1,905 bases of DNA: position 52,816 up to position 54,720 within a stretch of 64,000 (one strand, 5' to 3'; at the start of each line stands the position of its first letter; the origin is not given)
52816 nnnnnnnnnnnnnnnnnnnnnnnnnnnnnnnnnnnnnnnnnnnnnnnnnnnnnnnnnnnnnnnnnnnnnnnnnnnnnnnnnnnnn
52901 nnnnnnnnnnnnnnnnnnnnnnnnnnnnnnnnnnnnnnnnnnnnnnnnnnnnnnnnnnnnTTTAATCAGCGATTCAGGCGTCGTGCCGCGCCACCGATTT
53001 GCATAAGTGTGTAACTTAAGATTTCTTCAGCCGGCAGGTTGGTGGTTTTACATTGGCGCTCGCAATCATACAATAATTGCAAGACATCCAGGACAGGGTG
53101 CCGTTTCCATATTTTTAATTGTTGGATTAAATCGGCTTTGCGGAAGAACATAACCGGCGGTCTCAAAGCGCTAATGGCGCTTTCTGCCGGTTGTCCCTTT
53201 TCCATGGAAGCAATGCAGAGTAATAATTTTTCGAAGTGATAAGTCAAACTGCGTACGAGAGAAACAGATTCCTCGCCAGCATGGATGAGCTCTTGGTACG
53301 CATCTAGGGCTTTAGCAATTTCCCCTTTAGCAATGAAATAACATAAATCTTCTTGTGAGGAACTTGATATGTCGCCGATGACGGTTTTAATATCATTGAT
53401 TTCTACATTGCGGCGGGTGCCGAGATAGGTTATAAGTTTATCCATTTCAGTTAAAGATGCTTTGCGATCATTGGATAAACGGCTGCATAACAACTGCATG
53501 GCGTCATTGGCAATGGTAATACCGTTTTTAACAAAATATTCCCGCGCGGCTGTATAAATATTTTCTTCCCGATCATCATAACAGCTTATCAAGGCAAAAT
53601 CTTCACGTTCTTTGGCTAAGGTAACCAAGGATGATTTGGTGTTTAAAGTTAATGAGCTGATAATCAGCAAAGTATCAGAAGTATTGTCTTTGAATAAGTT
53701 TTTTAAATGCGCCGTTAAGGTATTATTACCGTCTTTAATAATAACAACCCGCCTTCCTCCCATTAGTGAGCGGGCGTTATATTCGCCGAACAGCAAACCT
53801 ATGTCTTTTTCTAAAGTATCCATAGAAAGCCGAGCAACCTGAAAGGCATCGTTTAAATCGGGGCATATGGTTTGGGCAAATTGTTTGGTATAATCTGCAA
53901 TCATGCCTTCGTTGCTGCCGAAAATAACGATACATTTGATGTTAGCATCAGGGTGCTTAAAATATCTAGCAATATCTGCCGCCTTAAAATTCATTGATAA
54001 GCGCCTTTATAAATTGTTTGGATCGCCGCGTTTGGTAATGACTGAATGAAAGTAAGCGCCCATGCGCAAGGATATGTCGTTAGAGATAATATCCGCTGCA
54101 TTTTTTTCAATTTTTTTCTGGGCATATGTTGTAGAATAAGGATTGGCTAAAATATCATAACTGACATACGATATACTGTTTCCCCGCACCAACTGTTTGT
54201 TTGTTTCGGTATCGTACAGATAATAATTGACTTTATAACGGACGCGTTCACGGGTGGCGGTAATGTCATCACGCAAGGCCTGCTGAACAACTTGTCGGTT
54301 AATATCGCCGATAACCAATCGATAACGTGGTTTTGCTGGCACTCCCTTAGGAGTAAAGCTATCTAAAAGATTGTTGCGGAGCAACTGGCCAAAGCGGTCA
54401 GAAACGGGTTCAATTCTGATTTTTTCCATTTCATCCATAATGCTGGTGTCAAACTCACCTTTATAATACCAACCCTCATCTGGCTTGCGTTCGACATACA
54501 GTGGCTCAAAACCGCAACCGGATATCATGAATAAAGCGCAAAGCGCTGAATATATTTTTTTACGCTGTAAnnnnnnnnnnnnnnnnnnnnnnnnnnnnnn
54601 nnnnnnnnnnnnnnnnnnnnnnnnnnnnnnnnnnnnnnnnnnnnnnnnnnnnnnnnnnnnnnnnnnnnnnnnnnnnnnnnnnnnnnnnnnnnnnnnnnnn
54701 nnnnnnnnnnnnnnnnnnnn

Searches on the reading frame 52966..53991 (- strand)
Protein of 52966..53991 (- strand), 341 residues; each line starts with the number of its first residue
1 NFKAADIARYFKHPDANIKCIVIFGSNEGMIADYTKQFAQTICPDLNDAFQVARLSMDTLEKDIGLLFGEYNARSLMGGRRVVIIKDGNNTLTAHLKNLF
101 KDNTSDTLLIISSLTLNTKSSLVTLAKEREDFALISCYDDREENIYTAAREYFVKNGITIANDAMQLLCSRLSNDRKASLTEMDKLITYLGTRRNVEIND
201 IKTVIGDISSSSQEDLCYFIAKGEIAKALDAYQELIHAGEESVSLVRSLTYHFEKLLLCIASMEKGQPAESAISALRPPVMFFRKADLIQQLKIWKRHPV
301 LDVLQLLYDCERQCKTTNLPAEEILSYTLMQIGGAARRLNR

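Call 65: search_protein_families(library=pfam, proteins=[window:52966-53991:-], max_evalue=0.0001)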
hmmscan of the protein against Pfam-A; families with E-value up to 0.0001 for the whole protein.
window:52966-53991:- (341 aa): 2 families
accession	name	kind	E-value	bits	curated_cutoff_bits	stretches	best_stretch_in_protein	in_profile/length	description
PF21694.2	DNA_pol3_delta_C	-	3.7e-08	33.8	27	1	216-331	7-120/121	DNA polymerase III delta subunit, C-terminal domain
PF06144.19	DNA_pol3_delta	-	2.5e-05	24.7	21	1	22-128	2-116/124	DNA polymerase III, delta subunit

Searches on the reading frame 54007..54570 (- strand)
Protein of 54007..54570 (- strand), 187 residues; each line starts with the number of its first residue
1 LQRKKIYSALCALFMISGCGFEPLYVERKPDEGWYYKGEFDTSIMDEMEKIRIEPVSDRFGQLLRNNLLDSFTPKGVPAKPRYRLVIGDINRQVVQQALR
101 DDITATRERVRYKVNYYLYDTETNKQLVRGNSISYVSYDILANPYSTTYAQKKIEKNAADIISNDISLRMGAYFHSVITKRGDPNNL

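Call 65: search_protein_families(library=pfam, proteins=[window:54007-54570:-], max_evalue=0.0001)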
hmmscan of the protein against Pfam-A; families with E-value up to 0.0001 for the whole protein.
window:54007-54570:- (187 aa): 1 family
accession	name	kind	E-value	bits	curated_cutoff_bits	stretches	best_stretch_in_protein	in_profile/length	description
PF04390.17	LptE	-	6e-06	27.4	23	1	49-169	2-117/118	Lipopolysaccharide-assembly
